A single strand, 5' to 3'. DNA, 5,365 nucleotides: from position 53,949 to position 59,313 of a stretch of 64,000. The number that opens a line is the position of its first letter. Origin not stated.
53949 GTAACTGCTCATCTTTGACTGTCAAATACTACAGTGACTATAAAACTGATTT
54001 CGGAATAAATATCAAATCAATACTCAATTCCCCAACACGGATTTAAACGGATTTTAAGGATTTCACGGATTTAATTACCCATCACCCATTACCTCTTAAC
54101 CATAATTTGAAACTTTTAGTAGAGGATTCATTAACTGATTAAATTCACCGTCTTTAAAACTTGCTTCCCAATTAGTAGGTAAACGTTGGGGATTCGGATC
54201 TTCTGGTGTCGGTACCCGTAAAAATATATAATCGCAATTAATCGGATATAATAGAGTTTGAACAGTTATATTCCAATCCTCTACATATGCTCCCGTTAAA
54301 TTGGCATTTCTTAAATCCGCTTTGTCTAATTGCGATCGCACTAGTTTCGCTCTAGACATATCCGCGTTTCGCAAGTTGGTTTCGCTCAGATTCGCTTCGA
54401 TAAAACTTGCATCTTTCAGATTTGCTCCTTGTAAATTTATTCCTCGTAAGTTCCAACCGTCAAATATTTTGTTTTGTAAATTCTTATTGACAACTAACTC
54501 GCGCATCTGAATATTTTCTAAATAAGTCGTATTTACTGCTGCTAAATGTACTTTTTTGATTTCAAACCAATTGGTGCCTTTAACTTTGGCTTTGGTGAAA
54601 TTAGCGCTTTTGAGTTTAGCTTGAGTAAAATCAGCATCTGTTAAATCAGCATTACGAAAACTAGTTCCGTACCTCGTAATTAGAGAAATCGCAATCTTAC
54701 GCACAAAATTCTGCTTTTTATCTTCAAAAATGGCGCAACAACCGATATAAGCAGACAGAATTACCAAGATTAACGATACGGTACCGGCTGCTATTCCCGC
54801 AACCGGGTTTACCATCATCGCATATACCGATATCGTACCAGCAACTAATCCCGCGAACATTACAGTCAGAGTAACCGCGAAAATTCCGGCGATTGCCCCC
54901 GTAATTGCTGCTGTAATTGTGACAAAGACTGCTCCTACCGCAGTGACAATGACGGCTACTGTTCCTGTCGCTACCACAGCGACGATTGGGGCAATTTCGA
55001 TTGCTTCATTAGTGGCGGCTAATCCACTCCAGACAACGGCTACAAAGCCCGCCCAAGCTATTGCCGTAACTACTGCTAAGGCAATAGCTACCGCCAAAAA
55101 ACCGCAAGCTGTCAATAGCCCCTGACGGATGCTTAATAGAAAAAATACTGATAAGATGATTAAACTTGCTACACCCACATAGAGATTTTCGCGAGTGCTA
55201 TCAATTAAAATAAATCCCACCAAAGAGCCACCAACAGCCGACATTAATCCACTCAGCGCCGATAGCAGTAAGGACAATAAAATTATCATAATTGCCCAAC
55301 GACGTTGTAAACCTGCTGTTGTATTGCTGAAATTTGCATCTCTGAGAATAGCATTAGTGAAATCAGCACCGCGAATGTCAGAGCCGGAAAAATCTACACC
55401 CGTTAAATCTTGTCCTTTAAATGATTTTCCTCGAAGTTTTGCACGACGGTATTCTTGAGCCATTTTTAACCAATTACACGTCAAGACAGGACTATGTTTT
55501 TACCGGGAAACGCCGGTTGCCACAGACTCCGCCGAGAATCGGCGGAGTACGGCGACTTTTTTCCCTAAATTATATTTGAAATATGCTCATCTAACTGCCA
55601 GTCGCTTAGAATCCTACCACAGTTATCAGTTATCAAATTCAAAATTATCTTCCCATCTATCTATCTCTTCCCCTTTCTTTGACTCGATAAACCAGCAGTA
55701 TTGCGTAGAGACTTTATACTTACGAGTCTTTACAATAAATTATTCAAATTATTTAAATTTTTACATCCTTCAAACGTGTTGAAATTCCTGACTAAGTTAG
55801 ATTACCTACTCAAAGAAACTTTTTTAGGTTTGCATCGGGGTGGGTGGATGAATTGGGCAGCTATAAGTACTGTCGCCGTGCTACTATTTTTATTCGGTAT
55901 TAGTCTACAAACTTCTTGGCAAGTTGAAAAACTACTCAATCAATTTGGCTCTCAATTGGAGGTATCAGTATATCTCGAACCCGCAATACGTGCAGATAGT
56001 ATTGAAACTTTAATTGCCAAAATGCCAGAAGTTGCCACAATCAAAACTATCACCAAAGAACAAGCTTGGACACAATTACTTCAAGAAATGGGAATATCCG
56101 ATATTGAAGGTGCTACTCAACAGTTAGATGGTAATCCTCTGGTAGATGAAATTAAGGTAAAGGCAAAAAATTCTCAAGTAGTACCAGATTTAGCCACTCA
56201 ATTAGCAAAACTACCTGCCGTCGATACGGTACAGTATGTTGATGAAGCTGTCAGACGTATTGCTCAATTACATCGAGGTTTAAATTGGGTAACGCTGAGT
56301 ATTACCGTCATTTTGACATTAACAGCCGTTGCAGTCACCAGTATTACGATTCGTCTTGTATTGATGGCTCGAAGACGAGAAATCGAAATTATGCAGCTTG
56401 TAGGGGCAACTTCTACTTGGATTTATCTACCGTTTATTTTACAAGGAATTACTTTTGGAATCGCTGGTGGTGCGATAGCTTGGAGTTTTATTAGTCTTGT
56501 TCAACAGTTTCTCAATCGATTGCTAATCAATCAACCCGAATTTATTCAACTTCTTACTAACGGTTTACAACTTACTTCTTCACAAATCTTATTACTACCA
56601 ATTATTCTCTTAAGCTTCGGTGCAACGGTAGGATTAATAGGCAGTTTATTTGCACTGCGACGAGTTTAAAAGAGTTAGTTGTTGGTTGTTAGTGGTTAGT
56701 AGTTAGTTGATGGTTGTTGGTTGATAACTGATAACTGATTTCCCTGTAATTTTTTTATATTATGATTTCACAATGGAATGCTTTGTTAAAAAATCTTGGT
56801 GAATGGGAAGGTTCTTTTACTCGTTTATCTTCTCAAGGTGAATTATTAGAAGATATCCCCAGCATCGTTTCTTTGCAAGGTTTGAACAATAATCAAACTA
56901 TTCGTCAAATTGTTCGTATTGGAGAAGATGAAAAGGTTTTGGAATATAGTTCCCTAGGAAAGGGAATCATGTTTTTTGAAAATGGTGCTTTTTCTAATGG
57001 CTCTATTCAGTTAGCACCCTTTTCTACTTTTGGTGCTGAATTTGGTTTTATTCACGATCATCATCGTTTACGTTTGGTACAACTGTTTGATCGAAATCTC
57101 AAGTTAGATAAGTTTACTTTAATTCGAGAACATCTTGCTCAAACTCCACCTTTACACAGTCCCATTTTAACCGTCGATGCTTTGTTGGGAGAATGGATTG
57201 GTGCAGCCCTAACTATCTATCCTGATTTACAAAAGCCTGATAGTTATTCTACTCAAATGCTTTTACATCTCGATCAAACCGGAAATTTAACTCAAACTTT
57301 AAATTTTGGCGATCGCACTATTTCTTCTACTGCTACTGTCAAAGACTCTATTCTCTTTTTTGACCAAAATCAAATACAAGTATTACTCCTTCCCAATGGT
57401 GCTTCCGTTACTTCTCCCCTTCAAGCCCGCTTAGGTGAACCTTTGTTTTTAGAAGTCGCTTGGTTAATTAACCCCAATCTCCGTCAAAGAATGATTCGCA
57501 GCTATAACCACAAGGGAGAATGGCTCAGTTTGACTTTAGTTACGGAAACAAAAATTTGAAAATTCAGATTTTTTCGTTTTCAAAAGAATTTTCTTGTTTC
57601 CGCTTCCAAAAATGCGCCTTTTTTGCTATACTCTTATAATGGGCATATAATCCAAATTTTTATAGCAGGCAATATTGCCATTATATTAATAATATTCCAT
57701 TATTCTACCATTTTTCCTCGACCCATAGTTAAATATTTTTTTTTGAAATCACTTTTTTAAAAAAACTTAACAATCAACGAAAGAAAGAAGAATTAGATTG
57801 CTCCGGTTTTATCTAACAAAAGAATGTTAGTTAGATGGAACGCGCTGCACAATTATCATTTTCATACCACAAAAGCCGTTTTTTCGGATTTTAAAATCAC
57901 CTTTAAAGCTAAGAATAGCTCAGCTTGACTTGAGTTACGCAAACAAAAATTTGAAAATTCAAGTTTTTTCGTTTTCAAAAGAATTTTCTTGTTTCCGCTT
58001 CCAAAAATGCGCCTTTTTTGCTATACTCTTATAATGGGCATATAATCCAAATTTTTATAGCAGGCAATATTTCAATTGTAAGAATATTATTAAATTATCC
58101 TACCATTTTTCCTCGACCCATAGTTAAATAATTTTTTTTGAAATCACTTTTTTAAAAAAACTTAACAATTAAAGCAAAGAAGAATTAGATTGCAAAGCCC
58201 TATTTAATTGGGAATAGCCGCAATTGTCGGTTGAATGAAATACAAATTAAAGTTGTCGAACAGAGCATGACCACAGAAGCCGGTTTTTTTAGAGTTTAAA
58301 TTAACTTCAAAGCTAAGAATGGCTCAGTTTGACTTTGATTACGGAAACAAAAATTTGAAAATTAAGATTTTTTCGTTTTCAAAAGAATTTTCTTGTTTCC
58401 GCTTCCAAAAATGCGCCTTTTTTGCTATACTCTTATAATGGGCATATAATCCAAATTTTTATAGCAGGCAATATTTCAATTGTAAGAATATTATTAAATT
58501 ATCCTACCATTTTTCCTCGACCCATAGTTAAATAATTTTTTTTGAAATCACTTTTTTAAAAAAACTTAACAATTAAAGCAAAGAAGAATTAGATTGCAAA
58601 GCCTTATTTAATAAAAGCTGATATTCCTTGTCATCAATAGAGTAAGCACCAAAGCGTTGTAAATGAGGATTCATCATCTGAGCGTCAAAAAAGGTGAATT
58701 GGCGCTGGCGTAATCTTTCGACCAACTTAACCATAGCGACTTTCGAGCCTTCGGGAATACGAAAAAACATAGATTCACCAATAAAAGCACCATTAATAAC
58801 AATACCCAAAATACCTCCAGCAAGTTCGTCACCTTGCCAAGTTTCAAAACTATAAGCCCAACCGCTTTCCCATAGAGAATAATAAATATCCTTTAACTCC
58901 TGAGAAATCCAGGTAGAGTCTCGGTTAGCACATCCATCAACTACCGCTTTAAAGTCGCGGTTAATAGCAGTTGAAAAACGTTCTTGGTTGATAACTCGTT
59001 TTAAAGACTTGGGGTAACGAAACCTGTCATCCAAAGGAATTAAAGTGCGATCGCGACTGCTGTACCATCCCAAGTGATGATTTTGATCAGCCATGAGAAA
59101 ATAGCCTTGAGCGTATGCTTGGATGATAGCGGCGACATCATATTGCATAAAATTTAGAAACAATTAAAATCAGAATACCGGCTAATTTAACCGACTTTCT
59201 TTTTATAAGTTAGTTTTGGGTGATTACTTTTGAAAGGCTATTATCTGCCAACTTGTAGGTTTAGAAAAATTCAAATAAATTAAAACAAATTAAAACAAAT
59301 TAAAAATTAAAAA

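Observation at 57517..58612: Three-copy ~400-bp array: long conserved cores containing both flanking gene ends, separated by unrelated spacers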

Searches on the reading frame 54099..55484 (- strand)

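Call 64: search_protein_families(library=pfam, proteins=[window:54099-55484:-], max_evalue=0.00001)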
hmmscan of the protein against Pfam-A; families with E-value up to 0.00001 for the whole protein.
window:54099-55484:- (462 aa): 4 families
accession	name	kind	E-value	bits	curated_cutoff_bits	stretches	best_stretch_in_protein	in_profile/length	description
PF00805.28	Pentapeptide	-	1.7e-33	114.2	20.2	4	359-398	1-40/40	Pentapeptide repeats (8 copies)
PF13599.13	Pentapeptide_4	-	1.6e-19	70.2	38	1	340-390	27-77/78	Pentapeptide repeat region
PF13576.12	Pentapeptide_3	-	5.8e-16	58.9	27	1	14-56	3-48/48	Pentapeptide repeats (9 copies)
PF25296.1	Decapeptide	-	7.2e-09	35.9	45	0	11-53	11-53/74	Decapeptide repeat region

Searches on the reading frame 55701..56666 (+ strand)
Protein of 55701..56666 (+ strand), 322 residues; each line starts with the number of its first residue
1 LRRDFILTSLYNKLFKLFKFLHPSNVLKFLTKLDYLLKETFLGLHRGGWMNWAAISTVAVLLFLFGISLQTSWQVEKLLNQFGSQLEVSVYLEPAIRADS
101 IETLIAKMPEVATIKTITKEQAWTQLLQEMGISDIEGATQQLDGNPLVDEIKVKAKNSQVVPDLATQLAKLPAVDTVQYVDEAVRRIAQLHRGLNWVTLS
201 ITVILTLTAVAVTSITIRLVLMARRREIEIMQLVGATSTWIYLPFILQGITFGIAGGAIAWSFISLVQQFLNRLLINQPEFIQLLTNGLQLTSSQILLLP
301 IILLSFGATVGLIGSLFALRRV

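Call 13: search_protein_families(library=pfam, proteins=[window:55701-56666:+])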
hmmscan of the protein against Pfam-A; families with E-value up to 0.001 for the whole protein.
window:55701-56666:+ (322 aa): 2 families
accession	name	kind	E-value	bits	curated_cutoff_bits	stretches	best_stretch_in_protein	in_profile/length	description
PF18075.7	FtsX_ECD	-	1.4e-16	61.3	23.5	1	86-177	1-96/96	FtsX extracellular domain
PF02687.27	FtsX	-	1.9e-07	31.6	25.5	1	200-315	2-108/120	FtsX-like permease C-terminal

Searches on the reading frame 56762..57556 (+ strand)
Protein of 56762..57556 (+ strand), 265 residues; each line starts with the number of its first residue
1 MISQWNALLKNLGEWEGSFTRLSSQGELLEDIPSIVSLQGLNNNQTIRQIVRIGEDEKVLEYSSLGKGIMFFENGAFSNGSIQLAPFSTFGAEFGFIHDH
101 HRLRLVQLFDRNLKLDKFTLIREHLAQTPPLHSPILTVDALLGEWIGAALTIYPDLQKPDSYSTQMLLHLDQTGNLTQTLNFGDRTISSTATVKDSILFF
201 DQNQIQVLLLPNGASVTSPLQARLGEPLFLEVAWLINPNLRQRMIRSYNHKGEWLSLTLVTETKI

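Call 12: find_encoding_contigs(protein=window:56762-57556:+, flank=6000, max_places=10)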
Protein window:56762-57556:+ (265 aa): no gene with exactly this product is on record in the collection.

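Call 13: search_protein_families(library=pfam, proteins=[window:56762-57556:+])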
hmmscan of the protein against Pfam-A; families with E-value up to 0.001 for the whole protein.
window:56762-57556:+ (265 aa): 2 families
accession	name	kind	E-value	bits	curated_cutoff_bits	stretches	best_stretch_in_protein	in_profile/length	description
PF12204.14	DUF3598_N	-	8e-63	211.3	22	2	1-128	1-136/136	Domain of unknown function (DUF3598), N-terminal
PF21053.3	BFA1_C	-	5.4e-57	191.9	23.5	1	133-265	2-135/135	Biogenesis factor required for ATP synthase 1, C-terminal domain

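Call 14: find_related_loci(query=window:56762-57556:+, collection=genome_contigs, flank=6000)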
Query window:56762-57556:+ (265 aa) in genome_contigs; peptide patterns used: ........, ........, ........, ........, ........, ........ (x = any residue, [..] = any of these).
97 stretches matched a pattern; 29 encode a relative of the query (tblastn E <= 1e-3); 27 distinct loci.
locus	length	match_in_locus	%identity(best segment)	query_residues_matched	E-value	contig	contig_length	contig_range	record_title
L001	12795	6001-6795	97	1-265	3e-173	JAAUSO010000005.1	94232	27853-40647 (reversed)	MAG: Richelia sp. SL_2_1 NODE_23_length_94232_cov_8.691483, whole genome shotgun sequence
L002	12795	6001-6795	93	1-265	1e-166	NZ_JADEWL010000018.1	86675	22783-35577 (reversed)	Plectonema cf. radiosum LEGE 06105 NODE_45_length_86675_cov_12.4789, whole genome shotgun sequence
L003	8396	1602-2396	92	1-265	8e-165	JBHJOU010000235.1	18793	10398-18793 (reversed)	MAG: Rivularia sp. (in: cyanobacteria) isolate al_S5C253_1 S5Ck119_715357, whole genome shotgun sequence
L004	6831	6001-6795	89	1-265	2e-161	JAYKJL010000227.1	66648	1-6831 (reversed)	MAG: Nostocales cyanobacterium 94392 NODE_29026199, whole genome shotgun sequence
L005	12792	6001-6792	80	1-265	1e-144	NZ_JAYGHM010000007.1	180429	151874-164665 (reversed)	Rivularia sp. UHCC 0363 00027__length=180429, whole genome shotgun sequence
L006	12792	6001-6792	81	1-264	3e-143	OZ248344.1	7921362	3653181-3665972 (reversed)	MAG: Rivularia sp. (in: cyanobacteria) isolate 23fe80d2-2bef-4b14-a7c1-d0d5c20622be genome assembly, chromosome: 2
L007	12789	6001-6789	80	1-264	9e-139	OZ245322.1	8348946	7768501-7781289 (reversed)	MAG: Rivularia sp. (in: cyanobacteria) isolate e4d53434-fe93-44d6-a006-3b8e436d63b4 genome assembly, chromosome: 1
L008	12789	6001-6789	78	1-264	1e-138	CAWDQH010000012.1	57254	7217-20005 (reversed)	MAG: uncultured cyanobacterium isolate MFD03250.bin.4.105 genome assembly, contig: contig_13961, whole genome shotgun se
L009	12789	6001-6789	78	1-264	1e-137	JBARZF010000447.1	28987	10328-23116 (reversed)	MAG: Rivularia sp. (in: cyanobacteria) isolate MFD12149_ilm_asm_bin21 k127_122311, whole genome shotgun sequence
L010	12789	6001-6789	77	1-264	3e-135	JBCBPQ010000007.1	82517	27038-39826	MAG: Cyanobacteria bacterium J06633_8 k141_246844_length_82517_cov_57.1389, whole genome shotgun sequence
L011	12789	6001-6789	77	1-264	5e-135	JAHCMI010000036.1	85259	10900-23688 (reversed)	MAG: Rivularia sp. MS3 metaspades-bin-3_35, whole genome shotgun sequence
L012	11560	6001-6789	73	1-264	1e-129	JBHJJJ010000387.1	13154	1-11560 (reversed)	MAG: Rivularia sp. (in: cyanobacteria) isolate pac_S3C3015 S3Ck141_784516, whole genome shotgun sequence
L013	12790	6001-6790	79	1-264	6e-129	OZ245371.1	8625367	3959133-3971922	MAG: Rivularia sp. (in: cyanobacteria) isolate beb1a3fd-4142-4b91-b7aa-4b2fb1984bcf genome assembly, chromosome: 1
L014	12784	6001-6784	77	1-262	9e-127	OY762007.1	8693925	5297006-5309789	MAG: uncultured Rivularia sp. isolate bc3217e8-a359-4fa3-9fd5-735ade2a2895 genome assembly, chromosome: 1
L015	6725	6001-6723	79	1-242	2e-125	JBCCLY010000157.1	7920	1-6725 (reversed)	MAG: Cyanobacteria bacterium P01_C01_bin.38 k141_1791165_length_7920_cov_125.7254, whole genome shotgun sequence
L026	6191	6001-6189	84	1-63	9e-30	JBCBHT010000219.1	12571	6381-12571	MAG: Cyanobacteria bacterium J06621_15 NODE_219_length_12571_cov_23.718425, whole genome shotgun sequence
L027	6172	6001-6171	77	1-57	2e-23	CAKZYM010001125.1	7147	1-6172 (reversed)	MAG TPA_asm: uncultured Calothrix sp. isolate SRR3401489_bin.79_CONCOCT_v1.1_MAG genome assembly, contig: ERZ1740070.477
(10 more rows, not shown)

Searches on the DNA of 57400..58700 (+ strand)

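Call 45: search_dna_similar(query=window:57517-58612:+, collection=phages, mode=distant, max_evalue=0.01)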
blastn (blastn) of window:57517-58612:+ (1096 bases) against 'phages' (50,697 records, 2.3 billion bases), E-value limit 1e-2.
No match.

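Call 46: search_dna_similar(query=window:57517-58612:+, collection=plasmids, mode=distant, max_evalue=0.01)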
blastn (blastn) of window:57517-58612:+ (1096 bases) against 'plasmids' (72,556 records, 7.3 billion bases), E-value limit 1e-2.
No match.

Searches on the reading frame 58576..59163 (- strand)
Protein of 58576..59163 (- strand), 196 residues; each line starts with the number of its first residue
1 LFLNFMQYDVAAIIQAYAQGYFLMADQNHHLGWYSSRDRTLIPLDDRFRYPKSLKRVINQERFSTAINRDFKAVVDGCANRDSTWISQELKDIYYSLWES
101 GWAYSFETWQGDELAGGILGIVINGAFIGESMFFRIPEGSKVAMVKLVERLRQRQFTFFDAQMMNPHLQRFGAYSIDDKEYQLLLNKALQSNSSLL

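Call 13: search_protein_families(library=pfam, proteins=[window:58576-59163:-])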
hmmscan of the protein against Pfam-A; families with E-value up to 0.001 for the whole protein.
window:58576-59163:- (196 aa): 1 family
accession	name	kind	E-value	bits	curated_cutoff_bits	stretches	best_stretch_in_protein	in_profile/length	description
PF03588.20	Leu_Phe_trans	-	2.4e-60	203.3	22.7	1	12-176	3-170/171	Leucyl/phenylalanyl-tRNA protein transferase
